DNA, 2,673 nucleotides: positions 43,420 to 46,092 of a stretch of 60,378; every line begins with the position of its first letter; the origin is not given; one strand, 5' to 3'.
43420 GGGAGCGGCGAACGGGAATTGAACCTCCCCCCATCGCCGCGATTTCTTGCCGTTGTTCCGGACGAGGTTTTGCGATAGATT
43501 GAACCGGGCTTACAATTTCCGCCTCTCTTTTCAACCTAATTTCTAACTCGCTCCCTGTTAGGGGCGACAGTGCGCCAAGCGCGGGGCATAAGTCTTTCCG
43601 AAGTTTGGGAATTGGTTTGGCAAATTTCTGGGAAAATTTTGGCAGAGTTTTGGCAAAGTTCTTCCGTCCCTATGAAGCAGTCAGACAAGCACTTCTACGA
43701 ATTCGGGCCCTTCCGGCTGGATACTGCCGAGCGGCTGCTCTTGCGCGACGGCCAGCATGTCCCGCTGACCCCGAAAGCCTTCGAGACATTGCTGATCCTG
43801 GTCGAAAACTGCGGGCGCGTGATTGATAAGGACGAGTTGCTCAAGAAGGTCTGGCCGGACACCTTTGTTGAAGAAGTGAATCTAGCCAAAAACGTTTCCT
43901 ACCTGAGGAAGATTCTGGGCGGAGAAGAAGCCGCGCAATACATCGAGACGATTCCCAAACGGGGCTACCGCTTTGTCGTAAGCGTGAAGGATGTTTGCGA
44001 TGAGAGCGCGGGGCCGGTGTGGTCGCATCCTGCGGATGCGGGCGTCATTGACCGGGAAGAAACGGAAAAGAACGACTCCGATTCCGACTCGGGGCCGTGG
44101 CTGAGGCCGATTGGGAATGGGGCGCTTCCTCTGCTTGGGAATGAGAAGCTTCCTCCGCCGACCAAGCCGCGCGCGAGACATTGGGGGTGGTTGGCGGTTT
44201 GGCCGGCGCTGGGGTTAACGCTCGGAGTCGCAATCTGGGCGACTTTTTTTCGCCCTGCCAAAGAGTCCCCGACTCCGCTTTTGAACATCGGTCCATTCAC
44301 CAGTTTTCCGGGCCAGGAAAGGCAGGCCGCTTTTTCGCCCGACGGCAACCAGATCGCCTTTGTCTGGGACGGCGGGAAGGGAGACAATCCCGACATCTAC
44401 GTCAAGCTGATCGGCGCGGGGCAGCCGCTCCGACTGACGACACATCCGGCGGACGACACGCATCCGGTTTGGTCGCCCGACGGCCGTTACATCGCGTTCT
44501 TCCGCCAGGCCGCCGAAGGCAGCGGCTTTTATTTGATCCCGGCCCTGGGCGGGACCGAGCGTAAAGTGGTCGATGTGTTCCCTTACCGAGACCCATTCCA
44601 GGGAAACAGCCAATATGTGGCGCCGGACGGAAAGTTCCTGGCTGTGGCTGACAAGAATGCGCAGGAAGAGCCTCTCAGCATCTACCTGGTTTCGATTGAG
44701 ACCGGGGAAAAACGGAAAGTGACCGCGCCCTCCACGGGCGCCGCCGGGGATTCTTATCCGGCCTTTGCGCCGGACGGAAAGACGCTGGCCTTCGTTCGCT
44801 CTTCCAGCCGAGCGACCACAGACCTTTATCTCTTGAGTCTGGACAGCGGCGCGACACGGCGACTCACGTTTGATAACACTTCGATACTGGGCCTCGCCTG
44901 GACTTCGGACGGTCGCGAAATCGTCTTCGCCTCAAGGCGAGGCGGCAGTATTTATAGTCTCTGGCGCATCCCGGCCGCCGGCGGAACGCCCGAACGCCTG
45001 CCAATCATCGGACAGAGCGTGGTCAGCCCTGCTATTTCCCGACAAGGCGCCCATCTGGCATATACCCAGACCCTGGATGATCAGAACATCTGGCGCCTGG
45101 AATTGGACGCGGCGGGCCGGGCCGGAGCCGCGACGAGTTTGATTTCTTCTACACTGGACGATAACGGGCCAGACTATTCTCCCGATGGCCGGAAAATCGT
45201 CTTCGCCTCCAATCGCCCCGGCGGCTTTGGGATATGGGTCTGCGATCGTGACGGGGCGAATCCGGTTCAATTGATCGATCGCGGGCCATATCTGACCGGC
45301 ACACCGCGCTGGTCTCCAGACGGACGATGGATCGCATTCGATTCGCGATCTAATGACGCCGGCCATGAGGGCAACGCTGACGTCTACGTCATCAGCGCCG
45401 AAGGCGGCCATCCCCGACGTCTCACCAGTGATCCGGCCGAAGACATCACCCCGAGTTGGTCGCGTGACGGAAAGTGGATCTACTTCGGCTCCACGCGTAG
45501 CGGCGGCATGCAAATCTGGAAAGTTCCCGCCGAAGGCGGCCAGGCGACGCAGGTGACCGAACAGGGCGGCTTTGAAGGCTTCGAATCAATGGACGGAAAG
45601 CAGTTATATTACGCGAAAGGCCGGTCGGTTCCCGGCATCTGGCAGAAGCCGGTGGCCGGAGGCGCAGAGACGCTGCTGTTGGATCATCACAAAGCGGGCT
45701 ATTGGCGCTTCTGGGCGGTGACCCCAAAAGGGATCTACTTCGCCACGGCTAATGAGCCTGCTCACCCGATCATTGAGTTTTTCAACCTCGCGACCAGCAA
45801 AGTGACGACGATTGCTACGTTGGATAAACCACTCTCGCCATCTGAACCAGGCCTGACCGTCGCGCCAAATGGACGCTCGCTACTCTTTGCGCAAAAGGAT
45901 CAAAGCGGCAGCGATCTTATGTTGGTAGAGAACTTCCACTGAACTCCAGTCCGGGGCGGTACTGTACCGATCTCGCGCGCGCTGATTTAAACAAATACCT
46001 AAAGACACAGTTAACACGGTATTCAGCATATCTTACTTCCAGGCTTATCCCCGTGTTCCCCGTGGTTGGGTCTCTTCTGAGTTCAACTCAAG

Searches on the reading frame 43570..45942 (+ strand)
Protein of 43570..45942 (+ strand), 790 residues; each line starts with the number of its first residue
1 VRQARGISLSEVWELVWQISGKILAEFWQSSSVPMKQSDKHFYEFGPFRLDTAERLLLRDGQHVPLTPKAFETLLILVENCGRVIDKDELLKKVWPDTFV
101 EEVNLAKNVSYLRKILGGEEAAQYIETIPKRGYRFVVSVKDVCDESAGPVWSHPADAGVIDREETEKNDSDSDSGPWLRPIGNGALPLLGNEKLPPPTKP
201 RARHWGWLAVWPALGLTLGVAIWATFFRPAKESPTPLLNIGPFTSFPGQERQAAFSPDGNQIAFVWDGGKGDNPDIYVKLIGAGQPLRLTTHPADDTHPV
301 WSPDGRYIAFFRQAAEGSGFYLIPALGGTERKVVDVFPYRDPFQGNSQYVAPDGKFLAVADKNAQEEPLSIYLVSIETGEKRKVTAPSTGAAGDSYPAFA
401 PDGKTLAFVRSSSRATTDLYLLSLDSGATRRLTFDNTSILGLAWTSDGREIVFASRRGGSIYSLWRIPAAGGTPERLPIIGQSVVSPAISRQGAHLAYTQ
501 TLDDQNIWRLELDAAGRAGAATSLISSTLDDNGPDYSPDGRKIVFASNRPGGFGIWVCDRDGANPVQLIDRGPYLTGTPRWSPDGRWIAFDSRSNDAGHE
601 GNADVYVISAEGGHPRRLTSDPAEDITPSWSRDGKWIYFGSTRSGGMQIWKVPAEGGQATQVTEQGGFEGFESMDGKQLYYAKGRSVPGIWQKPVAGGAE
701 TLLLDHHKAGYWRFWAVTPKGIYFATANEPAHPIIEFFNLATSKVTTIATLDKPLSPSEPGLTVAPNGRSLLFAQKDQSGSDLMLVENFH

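Call 55: search_protein_families(library=ncbifam, proteins=[window:43570-45942:+], max_evalue=0.00001)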
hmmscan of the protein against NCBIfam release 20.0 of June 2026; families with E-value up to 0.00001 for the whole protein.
window:43570-45942:+ (790 aa): 27 families (the best 25 are shown)
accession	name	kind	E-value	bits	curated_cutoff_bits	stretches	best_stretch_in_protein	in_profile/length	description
TIGR02800.1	propeller_TolB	equivalog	1.3e-76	258.2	343.15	3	350-566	198-403/418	Tol-Pal system beta propeller repeat protein TolB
NF033523.0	lasso_peptidase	equivalog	1.1e-35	123.5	400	2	624-686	89-153/638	Atxe2 family lasso peptide isopeptidase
NF002183.0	PRK01029.1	equivalog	2e-30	106.2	405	2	487-664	236-412/429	Tol-Pal system protein TolB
NF053518.1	DipepPtdsDpp5Prph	equivalog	3e-29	102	900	1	579-689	17-130/655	dipeptidyl-peptidase Dpp5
NF009037.0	PRK12370.1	equivalog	8e-18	64.1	589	1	38-147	10-117/553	HilA/EilA family virulence transcriptional regulator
NF007540.1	PRK10153.1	equivalog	3.8e-17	62.3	400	1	53-221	16-183/516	lysine decarboxylation/transport transcriptional activator CadC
NF003124.0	PRK04043.1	equivalog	1.8e-10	40.2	428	0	529-639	278-384/419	Tol-Pal system protein TolB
TIGR02154.1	PhoB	equivalog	1.2e-09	37.8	296.2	1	38-135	127-225/226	phosphate regulon transcriptional regulator PhoB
NF053854.1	RespRegPhoBBctds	equivalog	1.7e-09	37.3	270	1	35-135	125-224/225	two-component system response regulator PhoB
NF053607.1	CHU_0125_OmpA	equivalog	4.4e-09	35.4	620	0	577-647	222-298/639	CHU_0125 family OmpA-like outer membrane integrity protein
NF033117.2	vanR_ACDEGLN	exception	8.3e-09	35.3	350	1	36-134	124-224/226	VanR-ABDEGLN family response regulator transcription factor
NF033118.1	vanR-O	exception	1e-08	34.9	505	1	44-135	131-220/233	vancomycin resistance response regulator transcription factor VanR-O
NF051850.1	RespRegRprY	equivalog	2.2e-08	33.8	370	1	36-140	127-231/234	response regulator transcription factor RprY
NF045944.1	ResRegRpaBCyano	equivalog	3.6e-08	33.1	330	1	23-135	111-227/229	response regulator transcription factor RpaB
NF005568.0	PRK07239.1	equivalog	5.3e-08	32.2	273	1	55-139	295-375/381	uroporphyrinogen-III synthase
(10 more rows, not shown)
